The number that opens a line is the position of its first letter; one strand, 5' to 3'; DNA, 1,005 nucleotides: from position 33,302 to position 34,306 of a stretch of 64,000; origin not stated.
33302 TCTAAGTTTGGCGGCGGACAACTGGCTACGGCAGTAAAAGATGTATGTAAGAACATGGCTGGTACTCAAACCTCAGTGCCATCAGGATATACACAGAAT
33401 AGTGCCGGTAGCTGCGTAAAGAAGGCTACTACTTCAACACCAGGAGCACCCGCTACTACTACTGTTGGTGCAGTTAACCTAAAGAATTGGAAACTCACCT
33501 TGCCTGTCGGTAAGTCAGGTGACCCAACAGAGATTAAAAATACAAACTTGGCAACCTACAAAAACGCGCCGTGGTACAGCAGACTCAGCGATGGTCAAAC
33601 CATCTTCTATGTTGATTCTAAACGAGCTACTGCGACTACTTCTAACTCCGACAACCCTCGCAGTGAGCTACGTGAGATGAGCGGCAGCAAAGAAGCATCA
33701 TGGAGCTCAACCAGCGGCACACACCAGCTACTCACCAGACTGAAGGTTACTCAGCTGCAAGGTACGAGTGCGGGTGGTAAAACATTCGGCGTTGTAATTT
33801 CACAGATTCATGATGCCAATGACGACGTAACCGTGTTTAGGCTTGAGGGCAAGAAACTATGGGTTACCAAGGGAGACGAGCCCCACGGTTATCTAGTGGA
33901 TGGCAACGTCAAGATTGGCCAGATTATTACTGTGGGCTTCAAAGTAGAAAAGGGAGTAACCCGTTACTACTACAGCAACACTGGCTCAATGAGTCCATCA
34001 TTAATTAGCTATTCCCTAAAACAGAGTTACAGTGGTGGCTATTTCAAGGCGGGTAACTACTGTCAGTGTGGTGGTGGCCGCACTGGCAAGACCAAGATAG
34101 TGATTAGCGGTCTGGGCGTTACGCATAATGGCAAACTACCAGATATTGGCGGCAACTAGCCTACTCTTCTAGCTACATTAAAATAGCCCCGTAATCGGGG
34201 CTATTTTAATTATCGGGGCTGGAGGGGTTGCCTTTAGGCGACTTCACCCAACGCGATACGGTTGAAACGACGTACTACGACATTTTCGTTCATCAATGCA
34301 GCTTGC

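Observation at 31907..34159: Membrane-anchored PL7 (alginate-lyase-like) protein inserted on the opposite strand where pyrH normally sits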

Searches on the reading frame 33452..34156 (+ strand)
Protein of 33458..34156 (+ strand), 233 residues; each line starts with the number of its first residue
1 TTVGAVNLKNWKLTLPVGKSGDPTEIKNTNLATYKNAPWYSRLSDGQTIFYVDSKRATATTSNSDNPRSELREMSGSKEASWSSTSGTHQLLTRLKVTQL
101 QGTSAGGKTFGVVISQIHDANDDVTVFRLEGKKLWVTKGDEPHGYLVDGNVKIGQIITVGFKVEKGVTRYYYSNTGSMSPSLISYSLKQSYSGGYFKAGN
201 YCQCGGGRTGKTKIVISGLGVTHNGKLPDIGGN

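Call 18: find_homologous_proteins(query=window:33458-34156:+, max_evalue=1e-10)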
Query seq(233 aa) (233 aa): 408 proteins with E <= 1e-10 among 596 candidates; the best 120 are listed.
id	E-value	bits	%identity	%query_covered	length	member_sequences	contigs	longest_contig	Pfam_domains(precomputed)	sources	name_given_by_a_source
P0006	3.0e-49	186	46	93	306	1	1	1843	PF08787.19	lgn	-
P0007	4.6e-49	185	49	98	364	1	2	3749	PF08787.19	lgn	-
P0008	2.6e-48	183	48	95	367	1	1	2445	PF00404.25,PF08787.19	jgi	jgi:hypothetical protein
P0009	5.1e-48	182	47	94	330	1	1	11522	PF08787.19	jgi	jgi:hypothetical protein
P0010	8.2e-48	181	46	93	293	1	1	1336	PF08787.19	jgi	jgi:hypothetical protein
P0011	1.9e-47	180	50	86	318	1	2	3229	PF08787.19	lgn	-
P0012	6.5e-46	175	46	97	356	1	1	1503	PF08787.19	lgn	-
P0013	1.2e-44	171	45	94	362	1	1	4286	PF00404.25,PF08787.19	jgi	jgi:hypothetical protein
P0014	3.7e-43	166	44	94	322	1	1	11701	PF08787.19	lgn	-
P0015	7.1e-43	165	44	94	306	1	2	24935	PF08787.19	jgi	jgi:hypothetical protein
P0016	1.7e-42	164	43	94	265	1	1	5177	PF08787.19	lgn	-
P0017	3.1e-42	163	42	94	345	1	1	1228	PF08787.19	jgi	jgi:hypothetical protein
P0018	1.2e-41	161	45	94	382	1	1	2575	PF00754.32,PF22633.4,PF08787.19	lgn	-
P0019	1.5e-40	157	43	94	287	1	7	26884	PF08787.19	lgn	-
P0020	3.4e-40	156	44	85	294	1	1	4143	PF08787.19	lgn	-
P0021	6.4e-40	155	42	94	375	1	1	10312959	PF00754.32,PF22633.4,PF08787.19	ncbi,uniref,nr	ncbi:polysaccharide lyase family 7 protein [Amycolatopsis sp. YIM 10]|uniref:polysaccharide lyase fa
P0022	6.7e-40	155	45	85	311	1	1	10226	PF08787.19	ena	-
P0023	9.5e-40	155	44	94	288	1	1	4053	PF08787.19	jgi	jgi:hypothetical protein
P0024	1.1e-39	154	43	94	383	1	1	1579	PF00754.32,PF22633.4,PF08787.19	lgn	-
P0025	1.4e-39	154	45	96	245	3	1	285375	PF08787.19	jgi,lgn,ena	-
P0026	1.4e-39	154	44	94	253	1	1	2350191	PF08787.19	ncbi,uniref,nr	ncbi:polysaccharide lyase family 7 protein [Fodinicola acaciae]|uniref:polysaccharide lyase family 7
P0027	1.5e-39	154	42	94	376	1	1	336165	PF00754.32,PF22633.4,PF08787.19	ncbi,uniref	ncbi:polysaccharide lyase family 7 protein [Kribbella sp. NPDC051587]|uniref:polysaccharide lyase fa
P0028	3.9e-39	153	42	94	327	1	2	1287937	PF08787.19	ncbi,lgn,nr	ncbi:polysaccharide lyase family 7 protein [Candidatus Saccharibacteria bacterium]|nr:polysaccharide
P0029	5.3e-39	152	43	93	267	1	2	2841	PF08787.19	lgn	-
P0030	8.1e-39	152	44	92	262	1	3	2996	PF08787.19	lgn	-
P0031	1.8e-38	150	41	94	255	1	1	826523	PF08787.19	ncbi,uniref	ncbi:polysaccharide lyase family 7 protein [Amycolatopsis sp. NPDC088138]|uniref:polysaccharide lyas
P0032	2.0e-38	150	42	95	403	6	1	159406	PF00754.32,PF22633.4,PF08787.19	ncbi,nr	ncbi:polysaccharide lyase family 7 protein [Streptomyces bauhiniae]|nr:polysaccharide lyase family 7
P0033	3.7e-38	149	41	94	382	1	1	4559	PF00754.32,PF22633.4,PF08787.19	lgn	-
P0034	4.2e-38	149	42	92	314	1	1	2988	PF08787.19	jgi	-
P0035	4.5e-38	149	43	94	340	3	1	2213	PF08787.19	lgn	-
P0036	4.7e-38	149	48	85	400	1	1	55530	PF00754.32,PF22633.4,PF08787.19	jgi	jgi:Alginate lyase/F5/8 type C domain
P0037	4.8e-38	149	43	92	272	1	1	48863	PF08787.19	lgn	-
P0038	6.3e-38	149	41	94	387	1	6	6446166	PF00754.32,PF22633.4,PF08787.19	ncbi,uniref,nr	ncbi:polysaccharide lyase family 7 protein [Micromonospora sp. WMMD1076]|uniref:polysaccharide lyase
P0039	6.4e-38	149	41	94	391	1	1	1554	PF00754.32,PF22633.4,PF08787.19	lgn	-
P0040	1.0e-37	148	43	85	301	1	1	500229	PF08787.19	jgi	jgi:hypothetical protein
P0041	1.4e-37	148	40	94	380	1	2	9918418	PF00754.32,PF22633.4,PF08787.19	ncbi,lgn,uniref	ncbi:polysaccharide lyase family 7 protein [Kribbella sp. NBC_01505]|uniref:polysaccharide lyase fam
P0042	1.9e-37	147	42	92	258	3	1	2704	PF08787.19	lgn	-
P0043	3.1e-37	146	42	94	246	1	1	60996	PF08787.19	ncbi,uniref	ncbi:polysaccharide lyase family 7 protein [Amycolatopsis minnesotensis]|uniref:Polysaccharide lyase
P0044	3.1e-37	146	45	94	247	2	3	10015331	PF08787.19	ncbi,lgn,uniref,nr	ncbi:polysaccharide lyase family 7 protein [Kutzneria viridogrisea]|uniref:Alginate lyase 2 domain-c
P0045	3.2e-37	146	41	96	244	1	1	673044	PF08787.19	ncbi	ncbi:polysaccharide lyase family 7 protein [Kribbella sp. NPDC055110]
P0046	3.9e-37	146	41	94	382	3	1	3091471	PF00754.32,PF22633.4,PF08787.19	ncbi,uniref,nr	ncbi:polysaccharide lyase family 7 protein [Amycolatopsis sp. 195334CR]|uniref:polysaccharide lyase 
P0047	3.9e-37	146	41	94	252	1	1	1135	PF08787.19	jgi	jgi:hypothetical protein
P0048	4.3e-37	146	43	94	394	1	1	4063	PF08787.19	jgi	-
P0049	4.7e-37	146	41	94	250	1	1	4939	PF08787.19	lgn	-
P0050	4.8e-37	146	42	94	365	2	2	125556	PF00754.32,PF08787.19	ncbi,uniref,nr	ncbi:polysaccharide lyase family 7 protein [Streptomyces lomondensis]|uniref:Alginate lyase n=1 Tax=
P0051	4.9e-37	146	45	85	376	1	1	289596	PF00754.32,PF22633.4,PF08787.19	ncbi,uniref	ncbi:polysaccharide lyase family 7 protein [Kribbella sp. NPDC058245]|uniref:polysaccharide lyase fa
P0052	6.7e-37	145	41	94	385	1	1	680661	PF00754.32,PF22633.4,PF08787.19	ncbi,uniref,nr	ncbi:polysaccharide lyase family 7 protein [Streptomyces sp. SID13031]|uniref:polysaccharide lyase f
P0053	7.1e-37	145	42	94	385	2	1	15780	PF00754.32,PF22633.4,PF08787.19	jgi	jgi:hypothetical protein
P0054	7.9e-37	145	39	94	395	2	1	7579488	PF00754.32,PF22633.4,PF08787.19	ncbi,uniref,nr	ncbi:polysaccharide lyase family 7 protein [Kribbella flavida]|uniref:polysaccharide lyase family 7 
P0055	8.6e-37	145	43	93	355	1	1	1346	PF08787.19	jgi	jgi:hypothetical protein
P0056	9.3e-37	145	44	93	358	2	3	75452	PF08787.19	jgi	jgi:hypothetical protein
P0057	1.2e-36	144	40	94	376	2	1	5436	PF00754.32,PF22633.4,PF08787.19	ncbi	-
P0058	1.4e-36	144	45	94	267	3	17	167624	PF08787.19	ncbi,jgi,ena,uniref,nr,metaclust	ncbi:hypothetical protein A2617_03365 [Candidatus Daviesbacteria bacterium RIFOXYD1_FULL_41_10]|unir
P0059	1.4e-36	144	47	85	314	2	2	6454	PF08787.19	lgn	-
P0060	1.5e-36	144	41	97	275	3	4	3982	PF08787.19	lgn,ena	-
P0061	1.5e-36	144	42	94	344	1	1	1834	PF08787.19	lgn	-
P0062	1.5e-36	144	41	94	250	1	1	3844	PF08787.19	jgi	jgi:hypothetical protein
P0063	1.7e-36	144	45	87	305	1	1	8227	PF08787.19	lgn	-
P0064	1.7e-36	144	42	94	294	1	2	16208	PF08787.19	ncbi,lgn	-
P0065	1.9e-36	144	41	94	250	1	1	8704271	PF08787.19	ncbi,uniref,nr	ncbi:polysaccharide lyase family 7 protein [Amycolatopsis benzoatilytica]|uniref:polysaccharide lyas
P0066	2.4e-36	143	44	90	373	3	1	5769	PF08787.19,PF01476.27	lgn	-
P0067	2.6e-36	143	39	96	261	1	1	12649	PF08787.19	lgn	-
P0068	2.6e-36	143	42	94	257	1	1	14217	PF08787.19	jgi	jgi:hypothetical protein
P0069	2.6e-36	143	43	94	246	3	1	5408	PF08787.19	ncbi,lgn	-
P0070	3.0e-36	143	41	94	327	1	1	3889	PF08787.19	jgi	jgi:hypothetical protein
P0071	3.6e-36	143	42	94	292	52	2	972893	PF08787.19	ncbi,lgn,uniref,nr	ncbi:polysaccharide lyase family 7 protein [Streptomyces olivaceus]|uniref:polysaccharide lyase fami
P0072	3.6e-36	143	42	94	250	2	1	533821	PF08787.19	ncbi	ncbi:polysaccharide lyase family 7 protein [Amycolatopsis stemonae]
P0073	4.1e-36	143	41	94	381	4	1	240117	PF00754.32,PF22633.4,PF08787.19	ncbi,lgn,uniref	ncbi:polysaccharide lyase family 7 protein [Amycolatopsis sp. NPDC005961]|uniref:polysaccharide lyas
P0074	4.4e-36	143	41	85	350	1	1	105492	PF08787.19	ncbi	ncbi:polysaccharide lyase family 7 protein [Streptomyces sp. NPDC001514]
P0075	5.5e-36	142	43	90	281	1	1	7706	PF08787.19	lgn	-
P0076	5.6e-36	142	45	92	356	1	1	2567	PF08787.19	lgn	-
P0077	6.4e-36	142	44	94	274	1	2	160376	PF08787.19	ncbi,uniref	ncbi:polysaccharide lyase family 7 protein [Streptomyces sp. NPDC057702]|uniref:polysaccharide lyase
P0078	6.5e-36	142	41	94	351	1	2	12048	PF00404.25,PF08787.19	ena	-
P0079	6.8e-36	142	43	85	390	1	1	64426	PF00754.32,PF22633.4,PF08787.19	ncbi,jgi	jgi:hypothetical protein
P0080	8.5e-36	142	41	94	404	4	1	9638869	PF00754.32,PF22633.4,PF08787.19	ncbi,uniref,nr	ncbi:polysaccharide lyase family 7 protein [Streptomyces sp. S465]|uniref:polysaccharide lyase famil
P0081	8.8e-36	142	44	94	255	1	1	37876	PF08787.19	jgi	jgi:hypothetical protein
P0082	1.3e-35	141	42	93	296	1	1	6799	PF08787.19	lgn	-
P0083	1.3e-35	141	39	96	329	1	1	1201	PF08787.19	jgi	jgi:Alginate lyase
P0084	1.4e-35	141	41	94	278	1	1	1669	PF08787.19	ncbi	-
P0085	1.7e-35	141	42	94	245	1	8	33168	PF08787.19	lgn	-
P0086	1.9e-35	141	44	85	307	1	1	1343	PF08787.19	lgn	-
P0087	2.1e-35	140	40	95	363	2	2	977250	PF00754.32,PF22633.4,PF08787.19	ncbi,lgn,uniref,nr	ncbi:polysaccharide lyase family 7 protein [Amycolatopsis arida]|uniref:polysaccharide lyase family 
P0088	2.2e-35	140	41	94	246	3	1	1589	PF08787.19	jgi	jgi:Alginate lyase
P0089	2.5e-35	140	42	85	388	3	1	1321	PF00754.32,PF22633.4,PF08787.19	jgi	jgi:hypothetical protein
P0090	3.2e-35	140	41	93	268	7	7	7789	PF08787.19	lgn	-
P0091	3.4e-35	140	41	94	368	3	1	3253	PF08787.19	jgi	-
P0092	3.4e-35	140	43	85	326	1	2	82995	PF08787.19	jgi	jgi:Alginate lyase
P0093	3.6e-35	140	41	96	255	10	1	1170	PF08787.19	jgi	jgi:hypothetical protein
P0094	3.8e-35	140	40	94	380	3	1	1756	PF00754.32,PF22633.4,PF08787.19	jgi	jgi:Alginate lyase/F5/8 type C domain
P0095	3.9e-35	139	43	94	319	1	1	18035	PF08787.19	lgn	-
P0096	4.4e-35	139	41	94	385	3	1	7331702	PF00754.32,PF22633.4,PF08787.19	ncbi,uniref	ncbi:polysaccharide lyase family 7 protein [Micromonospora fluostatini]|uniref:polysaccharide lyase 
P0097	4.6e-35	139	42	90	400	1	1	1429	PF08787.19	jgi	jgi:hypothetical protein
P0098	5.6e-35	139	41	94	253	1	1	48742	PF08787.19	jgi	jgi:alginate lyase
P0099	5.9e-35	139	43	85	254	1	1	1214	PF08787.19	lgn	-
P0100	6.0e-35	139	39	94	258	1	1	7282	PF08787.19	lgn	-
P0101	6.1e-35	139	42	92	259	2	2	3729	PF08787.19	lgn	-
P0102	7.0e-35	139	43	94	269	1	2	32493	PF08787.19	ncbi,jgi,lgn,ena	-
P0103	9.1e-35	138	42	93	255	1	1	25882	PF08787.19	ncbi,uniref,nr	ncbi:polysaccharide lyase family 7 protein [Amycolatopsis sp. H20-H5]|uniref:polysaccharide lyase fa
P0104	9.8e-35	138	40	93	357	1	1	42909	PF08787.19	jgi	jgi:hypothetical protein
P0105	1.2e-34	138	42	93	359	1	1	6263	PF08787.19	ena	-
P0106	1.3e-34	138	41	94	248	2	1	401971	PF08787.19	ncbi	ncbi:polysaccharide lyase family 7 protein [Kribbella sp. NPDC055071]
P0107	1.3e-34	138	37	94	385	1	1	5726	PF00754.32,PF22633.4,PF08787.19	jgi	jgi:hypothetical protein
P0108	1.4e-34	138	42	94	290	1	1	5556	PF08787.19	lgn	-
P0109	1.7e-34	137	41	92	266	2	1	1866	PF08787.19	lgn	-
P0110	1.8e-34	137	39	94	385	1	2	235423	PF00754.32,PF22633.4,PF08787.19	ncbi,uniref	ncbi:polysaccharide lyase family 7 protein [Saccharothrix xinjiangensis]|uniref:Polysaccharide lyase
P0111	1.9e-34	137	42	85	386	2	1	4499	PF00754.32,PF22633.4,PF08787.19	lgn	-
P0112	1.9e-34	137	43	85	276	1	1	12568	PF08787.19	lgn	-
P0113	2.0e-34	137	42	85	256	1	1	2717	PF08787.19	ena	-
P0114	2.3e-34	137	40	94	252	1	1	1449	PF08787.19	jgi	jgi:hypothetical protein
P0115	2.4e-34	137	41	96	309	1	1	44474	PF08787.19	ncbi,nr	ncbi:MAG: polysaccharide lyase family 7 protein [bacterium]|nr:polysaccharide lyase family 7 protein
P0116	2.4e-34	137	40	94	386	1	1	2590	PF00754.32,PF22633.4,PF08787.19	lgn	-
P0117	2.4e-34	137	40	90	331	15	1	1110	PF08787.19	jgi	-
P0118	2.5e-34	137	42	87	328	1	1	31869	PF08787.19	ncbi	-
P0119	2.6e-34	137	40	94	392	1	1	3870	PF00754.32,PF22633.4,PF08787.19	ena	-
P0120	2.7e-34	137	40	85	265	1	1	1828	PF08787.19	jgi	jgi:hypothetical protein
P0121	3.0e-34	137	44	83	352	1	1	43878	PF08787.19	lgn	-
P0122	3.2e-34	137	41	94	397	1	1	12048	PF00754.32,PF22633.4,PF08787.19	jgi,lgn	jgi:hypothetical protein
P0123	4.2e-34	136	41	94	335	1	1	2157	PF08787.19,PF01476.27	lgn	-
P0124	4.4e-34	136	38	94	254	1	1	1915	PF08787.19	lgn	-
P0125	5.5e-34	136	42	94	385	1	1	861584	PF00754.32,PF22633.4,PF08787.19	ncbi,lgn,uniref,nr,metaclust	ncbi:polysaccharide lyase family 7 protein [Micromonospora mirobrigensis]|uniref:F5/8 type C domain-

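Call 49: find_encoding_contigs(protein=P0007, flank=5000, max_places=2)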
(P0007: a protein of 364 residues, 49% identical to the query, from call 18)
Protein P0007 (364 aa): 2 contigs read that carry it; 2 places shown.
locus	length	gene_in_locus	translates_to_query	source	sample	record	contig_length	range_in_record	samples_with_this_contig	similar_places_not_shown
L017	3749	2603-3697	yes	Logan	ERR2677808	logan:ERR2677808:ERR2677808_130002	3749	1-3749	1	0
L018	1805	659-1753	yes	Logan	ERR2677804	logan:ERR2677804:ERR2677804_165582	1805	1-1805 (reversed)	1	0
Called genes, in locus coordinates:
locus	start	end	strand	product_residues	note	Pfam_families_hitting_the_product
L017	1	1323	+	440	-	?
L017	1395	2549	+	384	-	-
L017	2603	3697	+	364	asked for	PF08787:Alginate_lyase2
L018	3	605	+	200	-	?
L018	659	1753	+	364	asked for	PF08787:Alginate_lyase2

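Call 50: find_encoding_contigs(protein=P0009, flank=8000, max_places=2)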
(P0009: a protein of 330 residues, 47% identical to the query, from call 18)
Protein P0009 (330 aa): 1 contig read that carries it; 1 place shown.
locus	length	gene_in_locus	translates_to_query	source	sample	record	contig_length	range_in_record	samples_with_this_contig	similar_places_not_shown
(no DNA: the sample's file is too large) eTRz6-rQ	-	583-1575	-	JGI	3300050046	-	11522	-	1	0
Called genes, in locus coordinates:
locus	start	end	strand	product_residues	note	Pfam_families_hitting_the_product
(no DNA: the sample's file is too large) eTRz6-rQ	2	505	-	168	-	?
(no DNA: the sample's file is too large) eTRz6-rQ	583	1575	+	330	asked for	PF08787:Alginate_lyase2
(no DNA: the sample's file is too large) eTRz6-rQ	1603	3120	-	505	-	-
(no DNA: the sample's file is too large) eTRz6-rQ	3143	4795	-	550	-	-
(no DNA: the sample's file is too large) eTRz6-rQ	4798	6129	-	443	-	PF13472:Lipase_GDSL_2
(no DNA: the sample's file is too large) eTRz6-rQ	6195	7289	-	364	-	PF21710:Spt6_S1 (faint), PF23459:S1_RRP5 (faint), PF00575:S1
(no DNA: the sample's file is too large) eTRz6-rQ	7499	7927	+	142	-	-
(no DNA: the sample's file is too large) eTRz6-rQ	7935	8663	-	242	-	-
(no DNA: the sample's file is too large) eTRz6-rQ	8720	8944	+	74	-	-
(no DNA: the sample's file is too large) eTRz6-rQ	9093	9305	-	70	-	-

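Call 72: find_encoding_contigs(protein=P0028, flank=6000, max_places=2)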
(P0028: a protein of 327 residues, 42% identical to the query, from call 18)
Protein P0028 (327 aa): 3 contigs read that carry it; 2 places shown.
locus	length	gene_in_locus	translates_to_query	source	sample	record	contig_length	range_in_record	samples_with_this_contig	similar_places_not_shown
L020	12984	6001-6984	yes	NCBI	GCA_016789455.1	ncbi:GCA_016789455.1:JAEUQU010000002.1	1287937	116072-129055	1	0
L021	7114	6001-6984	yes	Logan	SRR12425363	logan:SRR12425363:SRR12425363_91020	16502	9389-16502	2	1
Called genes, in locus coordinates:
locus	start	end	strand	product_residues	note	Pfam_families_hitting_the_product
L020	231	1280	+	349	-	-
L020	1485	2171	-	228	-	-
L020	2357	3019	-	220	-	-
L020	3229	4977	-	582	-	PF00989:PAS (faint), PF08447:PAS_3, PF08448:PAS_4 (faint), PF13426:PAS_9 (faint), PF08447:PAS_3, PF00512:HisKA, PF02518:HATPase_c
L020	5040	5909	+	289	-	PF19458:DUF5995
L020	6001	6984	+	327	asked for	PF08787:Alginate_lyase2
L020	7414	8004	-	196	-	-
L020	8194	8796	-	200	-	PF07963:N_methyl (weak)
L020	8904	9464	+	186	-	PF07963:N_methyl (weak)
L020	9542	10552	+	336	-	-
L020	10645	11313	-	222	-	-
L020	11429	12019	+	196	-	-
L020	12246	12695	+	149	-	-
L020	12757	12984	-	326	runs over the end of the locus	PF21338:Top1B_N_bact, PF01028:Topoisom_I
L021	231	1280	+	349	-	-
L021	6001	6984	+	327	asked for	PF08787:Alginate_lyase2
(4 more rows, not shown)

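Call 77: predict_structure(alignment_id=A5)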
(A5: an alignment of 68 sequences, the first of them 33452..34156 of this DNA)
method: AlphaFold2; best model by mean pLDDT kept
length: 235 residues; sequences in the alignment: 68
mean_pLDDT: 92.8   pTM: 0.90
mean pLDDT of the five models: 92.8, 92.6, 92.6, 92.4, 92.1
residues with pLDDT >= 90: 193; 70-90: 34; 50-70: 4; < 50: 4
segments of 3 or more residues with pLDDT < 50: 1-3
pLDDT, mean of each block of 10 residues (from residue 1): 64 96 93 88 91 93 93 95 97 98 85 95 97 97 93 98 98 96 97 98 89 95 95 76
secondary structure, 60 per line:
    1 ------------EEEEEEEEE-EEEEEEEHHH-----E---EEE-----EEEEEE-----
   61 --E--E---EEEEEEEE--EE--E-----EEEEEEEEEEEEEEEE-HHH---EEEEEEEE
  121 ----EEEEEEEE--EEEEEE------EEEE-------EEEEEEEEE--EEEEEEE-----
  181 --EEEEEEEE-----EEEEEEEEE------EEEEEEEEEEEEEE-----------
elements in order: E13-21 E23-29 E42-44 E50-55 E70-77 E90-105 E113-120 E125-132 E135-140 E147-150 E158-166 E169-175 E183-190 E196-204 E211-224

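Call 79: fold_search(model_id=the predicted structure, library=pdb)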
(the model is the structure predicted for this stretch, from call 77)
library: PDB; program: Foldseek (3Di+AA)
matches with E <= 10: 1767; with E <= 0.001: 296
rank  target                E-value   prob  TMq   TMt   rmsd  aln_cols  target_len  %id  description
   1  1uai                  7.9e-20  1.00  0.80  0.85   2.5       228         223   37  Crystal Structure of the Alginate Lyase from Corynebacterium sp. (released 2004-07-27)
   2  5zqi                  3.6e-19  1.00  0.79  0.86   2.3       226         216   35  Alginate lyase AlgAT5 from Polysaccharide Lyase family 7 (released 2019-04-24)
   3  2zac_A                6.2e-15  1.00  0.71  0.73   4.0       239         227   25  Crystal Structure of Family 7 Alginate Lyase A1-II' Y284F in Complex with Product (MMG) (released 2008-05-27)
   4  2zab_A                9.9e-15  1.00  0.71  0.74   4.0       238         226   25  Crystal Structure of Family 7 Alginate Lyase A1-II' Y284F in Cmplex with Product (GGG) (released 2008-05-27)
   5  5xnr                  2.7e-14  1.00  0.74  0.46   3.7       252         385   26  Truncated AlyQ with CBM32 and alginate lyase domains (released 2018-06-13)
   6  2z42                  3.5e-14  1.00  0.71  0.71   5.1       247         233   24  Crystal Structure of Family 7 Alginate Lyase A1-II' from Sphingomonas sp. A1 (released 2008-05-27)
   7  2cws                  5.3e-14  1.00  0.71  0.74   4.0       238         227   26  Crystal structure at 1.0 A of alginate lyase A1-II', a member of polysaccharide lyase family-7 (released 2005-11-15)
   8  2zaa_A                5.3e-14  1.00  0.70  0.71   4.1       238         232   24  Crystal Structure of Family 7 Alginate Lyase A1-II' H191N/Y284F in Complex with Substrate (GGMG) (released 2008-05-27)
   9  2za9                  3.0e-13  1.00  0.71  0.73   4.0       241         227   24  Crystal Structure of Alginate lyase A1-II' N141C/N199C (released 2008-05-27)
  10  7nde                  4.6e-13  1.00  0.73  0.73   4.4       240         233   24  Trichoderma parareesei PL7A beta-glucuronan lyase (released 2022-03-02)
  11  3zpy_B                1.5e-12  1.00  0.71  0.68   5.2       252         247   23  Crystal structure of the marine PL7 alginate lyase AlyA1 from Zobellia galactanivorans (released 2013-06-26)
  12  5y33                  1.7e-12  1.00  0.75  0.68   3.6       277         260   20  Crystal structure of alginate lyase from Flavobacterium sp. UMI-01 reveals polymannuronate specificity (released 2018-07-04)
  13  3zpy_A                2.1e-12  1.00  0.67  0.64   5.3       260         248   22  Crystal structure of the marine PL7 alginate lyase AlyA1 from Zobellia galactanivorans (released 2013-06-26)
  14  8wok_A                2.9e-12  1.00  0.74  0.64   4.3       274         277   19  Crystal structure of PL7 family alginate lyase AlyMc (released 2024-10-16)
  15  8wok_B                3.0e-12  1.00  0.75  0.65   4.1       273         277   19  Crystal structure of PL7 family alginate lyase AlyMc (released 2024-10-16)
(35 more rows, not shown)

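Call 84: search_protein_families(library=ncbifam, proteins=[L023:4434-5234:+], max_evalue=0.001)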
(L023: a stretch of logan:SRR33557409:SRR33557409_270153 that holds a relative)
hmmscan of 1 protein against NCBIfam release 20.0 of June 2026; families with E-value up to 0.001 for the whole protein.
L023:4434-5234:+ (267 aa): 6 families
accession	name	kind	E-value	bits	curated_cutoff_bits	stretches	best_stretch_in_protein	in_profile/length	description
TIGR01027.1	proB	equivalog_domain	5.9e-57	193.5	186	1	8-261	3-255/363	glutamate 5-kinase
TIGR01092.1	P5CS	equivalog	2.8e-20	72.1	796.75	1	8-258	10-274/715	delta l-pyrroline-5-carboxylate synthetase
NF010659.0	PRK14058.1-1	equivalog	5.1e-09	35.6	223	1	141-256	164-265/267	[LysW]-aminoadipate kinase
NF010661.0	PRK14058.1-3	equivalog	1.2e-08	34.4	251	1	138-263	160-276/283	acetylglutamate/acetylaminoadipate kinase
NF040647.1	IPPK_Arch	equivalog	3.2e-07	29.9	120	1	143-255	148-257/259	isopentenyl phosphate kinase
NF000338.1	fomA_AB016934.1.gene6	equivalog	0.00035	19.7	550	1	6-238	4-234/266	fosfomycin resistance kinase FomA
